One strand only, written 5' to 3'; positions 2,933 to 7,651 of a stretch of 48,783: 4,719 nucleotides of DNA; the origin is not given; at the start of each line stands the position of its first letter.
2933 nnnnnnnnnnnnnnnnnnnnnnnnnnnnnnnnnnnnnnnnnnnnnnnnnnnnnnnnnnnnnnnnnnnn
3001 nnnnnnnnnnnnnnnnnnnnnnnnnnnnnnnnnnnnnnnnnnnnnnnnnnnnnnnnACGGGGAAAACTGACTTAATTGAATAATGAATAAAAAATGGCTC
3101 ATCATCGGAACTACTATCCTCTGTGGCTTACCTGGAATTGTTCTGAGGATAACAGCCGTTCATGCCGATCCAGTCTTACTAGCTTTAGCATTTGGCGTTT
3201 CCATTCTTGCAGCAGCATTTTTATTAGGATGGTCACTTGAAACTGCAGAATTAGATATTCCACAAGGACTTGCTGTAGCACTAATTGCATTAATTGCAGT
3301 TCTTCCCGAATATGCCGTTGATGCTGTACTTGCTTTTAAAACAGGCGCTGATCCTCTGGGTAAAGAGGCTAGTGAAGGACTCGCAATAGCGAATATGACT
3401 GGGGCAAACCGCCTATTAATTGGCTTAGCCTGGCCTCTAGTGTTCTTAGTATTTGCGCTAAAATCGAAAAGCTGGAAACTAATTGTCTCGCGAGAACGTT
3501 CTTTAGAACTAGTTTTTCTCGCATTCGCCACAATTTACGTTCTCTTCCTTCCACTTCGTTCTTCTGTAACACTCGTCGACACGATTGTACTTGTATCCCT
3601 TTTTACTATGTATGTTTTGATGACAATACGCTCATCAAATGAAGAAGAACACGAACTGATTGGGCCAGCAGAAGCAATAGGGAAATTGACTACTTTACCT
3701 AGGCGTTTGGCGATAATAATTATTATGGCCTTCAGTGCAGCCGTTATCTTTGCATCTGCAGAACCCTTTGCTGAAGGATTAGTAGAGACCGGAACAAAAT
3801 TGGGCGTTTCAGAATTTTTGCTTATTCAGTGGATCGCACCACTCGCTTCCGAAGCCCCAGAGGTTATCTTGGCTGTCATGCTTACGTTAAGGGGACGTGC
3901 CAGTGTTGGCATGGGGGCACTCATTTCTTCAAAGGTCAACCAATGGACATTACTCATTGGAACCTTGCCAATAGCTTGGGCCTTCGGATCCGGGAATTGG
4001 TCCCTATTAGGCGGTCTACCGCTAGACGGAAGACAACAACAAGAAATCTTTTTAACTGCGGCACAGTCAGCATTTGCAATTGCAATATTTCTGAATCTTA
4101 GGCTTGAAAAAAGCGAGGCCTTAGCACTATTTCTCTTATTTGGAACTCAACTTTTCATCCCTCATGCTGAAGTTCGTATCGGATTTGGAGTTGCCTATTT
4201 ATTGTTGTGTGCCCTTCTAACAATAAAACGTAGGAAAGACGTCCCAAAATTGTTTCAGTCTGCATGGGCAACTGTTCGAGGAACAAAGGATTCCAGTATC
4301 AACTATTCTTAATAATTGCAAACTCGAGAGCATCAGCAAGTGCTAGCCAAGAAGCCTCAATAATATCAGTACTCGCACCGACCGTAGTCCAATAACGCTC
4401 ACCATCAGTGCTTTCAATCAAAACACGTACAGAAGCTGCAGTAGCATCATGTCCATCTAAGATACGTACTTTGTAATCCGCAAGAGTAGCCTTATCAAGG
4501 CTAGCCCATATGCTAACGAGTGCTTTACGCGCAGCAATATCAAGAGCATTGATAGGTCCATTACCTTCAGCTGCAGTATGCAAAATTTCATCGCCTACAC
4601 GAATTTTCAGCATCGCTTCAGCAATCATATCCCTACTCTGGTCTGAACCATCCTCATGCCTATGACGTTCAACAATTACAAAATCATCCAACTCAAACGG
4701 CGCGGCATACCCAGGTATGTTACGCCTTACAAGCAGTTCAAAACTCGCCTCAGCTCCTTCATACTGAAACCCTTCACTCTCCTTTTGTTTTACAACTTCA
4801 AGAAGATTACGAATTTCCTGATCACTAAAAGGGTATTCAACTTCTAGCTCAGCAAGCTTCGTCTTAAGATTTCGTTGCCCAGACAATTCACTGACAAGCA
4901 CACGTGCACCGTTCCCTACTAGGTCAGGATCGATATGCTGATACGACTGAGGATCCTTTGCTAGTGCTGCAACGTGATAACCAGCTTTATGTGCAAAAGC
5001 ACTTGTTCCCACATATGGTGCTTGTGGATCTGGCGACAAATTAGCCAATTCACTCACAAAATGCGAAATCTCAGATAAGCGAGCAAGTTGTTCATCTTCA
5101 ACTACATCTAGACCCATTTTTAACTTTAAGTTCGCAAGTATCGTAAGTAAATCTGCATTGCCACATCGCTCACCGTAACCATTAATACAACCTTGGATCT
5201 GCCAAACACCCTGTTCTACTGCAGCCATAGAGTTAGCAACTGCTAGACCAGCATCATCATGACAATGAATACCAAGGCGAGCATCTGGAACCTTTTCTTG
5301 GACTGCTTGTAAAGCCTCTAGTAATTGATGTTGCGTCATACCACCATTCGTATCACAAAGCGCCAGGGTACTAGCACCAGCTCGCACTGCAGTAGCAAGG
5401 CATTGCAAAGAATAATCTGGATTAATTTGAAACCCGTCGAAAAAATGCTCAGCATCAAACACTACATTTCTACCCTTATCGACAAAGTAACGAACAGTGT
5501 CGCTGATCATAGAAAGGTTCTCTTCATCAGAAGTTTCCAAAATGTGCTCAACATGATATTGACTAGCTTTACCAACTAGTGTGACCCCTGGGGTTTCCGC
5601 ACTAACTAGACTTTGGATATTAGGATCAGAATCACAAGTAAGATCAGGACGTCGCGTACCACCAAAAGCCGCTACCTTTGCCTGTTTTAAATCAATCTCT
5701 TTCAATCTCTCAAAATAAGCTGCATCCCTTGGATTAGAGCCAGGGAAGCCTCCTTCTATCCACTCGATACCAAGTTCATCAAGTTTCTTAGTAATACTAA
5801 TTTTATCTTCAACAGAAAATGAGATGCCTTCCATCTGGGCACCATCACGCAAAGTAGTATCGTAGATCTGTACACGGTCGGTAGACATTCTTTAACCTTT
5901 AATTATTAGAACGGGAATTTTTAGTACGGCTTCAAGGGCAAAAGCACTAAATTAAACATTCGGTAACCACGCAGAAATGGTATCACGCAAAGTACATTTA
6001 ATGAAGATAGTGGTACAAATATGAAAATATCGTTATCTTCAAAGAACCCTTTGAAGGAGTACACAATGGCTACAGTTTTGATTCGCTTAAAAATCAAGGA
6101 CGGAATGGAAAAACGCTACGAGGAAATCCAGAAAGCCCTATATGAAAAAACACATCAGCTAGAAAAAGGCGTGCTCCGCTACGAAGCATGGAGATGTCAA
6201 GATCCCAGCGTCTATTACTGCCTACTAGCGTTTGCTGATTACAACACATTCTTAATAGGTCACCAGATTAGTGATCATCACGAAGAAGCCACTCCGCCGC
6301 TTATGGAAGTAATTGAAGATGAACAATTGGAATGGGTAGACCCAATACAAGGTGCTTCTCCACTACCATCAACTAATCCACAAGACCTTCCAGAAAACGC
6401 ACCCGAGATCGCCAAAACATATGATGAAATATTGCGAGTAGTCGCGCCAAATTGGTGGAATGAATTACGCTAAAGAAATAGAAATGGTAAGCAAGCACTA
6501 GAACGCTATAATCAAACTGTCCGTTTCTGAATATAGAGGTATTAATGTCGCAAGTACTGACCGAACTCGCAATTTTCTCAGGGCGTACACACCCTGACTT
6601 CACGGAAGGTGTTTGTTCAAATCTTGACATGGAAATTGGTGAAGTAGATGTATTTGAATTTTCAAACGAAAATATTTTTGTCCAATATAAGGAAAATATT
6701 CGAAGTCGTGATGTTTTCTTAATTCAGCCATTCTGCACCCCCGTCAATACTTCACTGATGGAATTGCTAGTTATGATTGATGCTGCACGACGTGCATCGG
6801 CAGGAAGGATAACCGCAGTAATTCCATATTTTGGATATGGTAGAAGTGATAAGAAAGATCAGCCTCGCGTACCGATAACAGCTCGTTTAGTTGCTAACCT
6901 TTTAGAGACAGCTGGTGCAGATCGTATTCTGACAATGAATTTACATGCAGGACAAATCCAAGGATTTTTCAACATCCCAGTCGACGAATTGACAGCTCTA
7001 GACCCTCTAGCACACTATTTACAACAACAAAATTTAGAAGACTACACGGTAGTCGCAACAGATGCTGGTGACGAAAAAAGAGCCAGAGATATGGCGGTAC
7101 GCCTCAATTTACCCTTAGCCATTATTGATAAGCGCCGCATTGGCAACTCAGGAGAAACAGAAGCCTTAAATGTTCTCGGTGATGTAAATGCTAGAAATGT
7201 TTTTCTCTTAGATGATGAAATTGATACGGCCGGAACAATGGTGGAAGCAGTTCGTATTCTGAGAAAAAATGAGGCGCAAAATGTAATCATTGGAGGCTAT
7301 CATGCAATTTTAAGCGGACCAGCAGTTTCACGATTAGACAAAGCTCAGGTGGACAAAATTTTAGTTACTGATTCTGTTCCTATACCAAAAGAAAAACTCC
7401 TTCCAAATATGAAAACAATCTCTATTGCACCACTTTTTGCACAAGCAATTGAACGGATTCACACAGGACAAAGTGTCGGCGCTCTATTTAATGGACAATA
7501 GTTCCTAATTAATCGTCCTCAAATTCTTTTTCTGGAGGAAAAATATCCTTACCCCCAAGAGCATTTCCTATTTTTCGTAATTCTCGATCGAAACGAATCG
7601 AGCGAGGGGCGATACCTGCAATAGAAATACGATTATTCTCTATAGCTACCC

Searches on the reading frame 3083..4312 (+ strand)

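Call 38: search_protein_families(library=pfam, proteins=[window:3083-4312:+], max_evalue=0.0001)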
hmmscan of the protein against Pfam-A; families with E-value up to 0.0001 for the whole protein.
window:3083-4312:+ (409 aa): 1 family
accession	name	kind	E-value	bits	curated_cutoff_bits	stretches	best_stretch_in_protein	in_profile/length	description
PF01699.29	Na_Ca_ex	-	7.6e-23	81.6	24.9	2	212-359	3-148/151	Sodium/calcium exchanger protein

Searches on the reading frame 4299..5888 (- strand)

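Call 38: search_protein_families(library=pfam, proteins=[window:4299-5888:-], max_evalue=0.0001)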
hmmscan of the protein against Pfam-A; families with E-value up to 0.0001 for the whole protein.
window:4299-5888:- (529 aa): 3 families
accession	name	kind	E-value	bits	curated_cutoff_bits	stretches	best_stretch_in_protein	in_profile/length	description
PF00682.25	HMGL-like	-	4.4e-50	170.9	29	1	5-277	1-259/260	HMGL-like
PF08502.15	LeuA_dimer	-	1.1e-22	80.8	24.9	1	379-522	3-128/131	LeuA allosteric (dimerisation) domain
PF22617.1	HCS_D2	-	1.3e-13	51.6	27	1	293-369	2-77/82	Homocitrate synthase post-HMGL domain-like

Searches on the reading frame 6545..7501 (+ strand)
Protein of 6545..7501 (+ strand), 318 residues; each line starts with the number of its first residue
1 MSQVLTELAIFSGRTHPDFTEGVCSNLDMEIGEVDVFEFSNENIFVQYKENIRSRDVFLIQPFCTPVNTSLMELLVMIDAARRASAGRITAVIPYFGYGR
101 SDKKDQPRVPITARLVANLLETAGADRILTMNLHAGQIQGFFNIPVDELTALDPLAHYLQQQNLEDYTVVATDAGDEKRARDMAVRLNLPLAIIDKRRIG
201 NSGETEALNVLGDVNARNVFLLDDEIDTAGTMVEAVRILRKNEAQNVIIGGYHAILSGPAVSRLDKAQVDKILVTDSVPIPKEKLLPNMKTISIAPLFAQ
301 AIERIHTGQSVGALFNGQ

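Call 38: search_protein_families(library=pfam, proteins=[window:6545-7501:+], max_evalue=0.0001)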
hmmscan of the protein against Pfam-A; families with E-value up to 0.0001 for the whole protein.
window:6545-7501:+ (318 aa): 3 families
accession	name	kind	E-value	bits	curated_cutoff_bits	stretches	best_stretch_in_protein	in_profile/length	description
PF13793.12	Pribosyltran_N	-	3.5e-48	162.7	25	1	9-124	2-117/117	N-terminal domain of ribose phosphate pyrophosphokinase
PF14572.12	Pribosyl_synth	-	4.6e-22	79.3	27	1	205-315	72-183/184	Phosphoribosyl synthetase-associated domain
PF00156.33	Pribosyltran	-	1.4e-10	41.2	26.3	1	158-251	18-122/158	Phosphoribosyl transferase domain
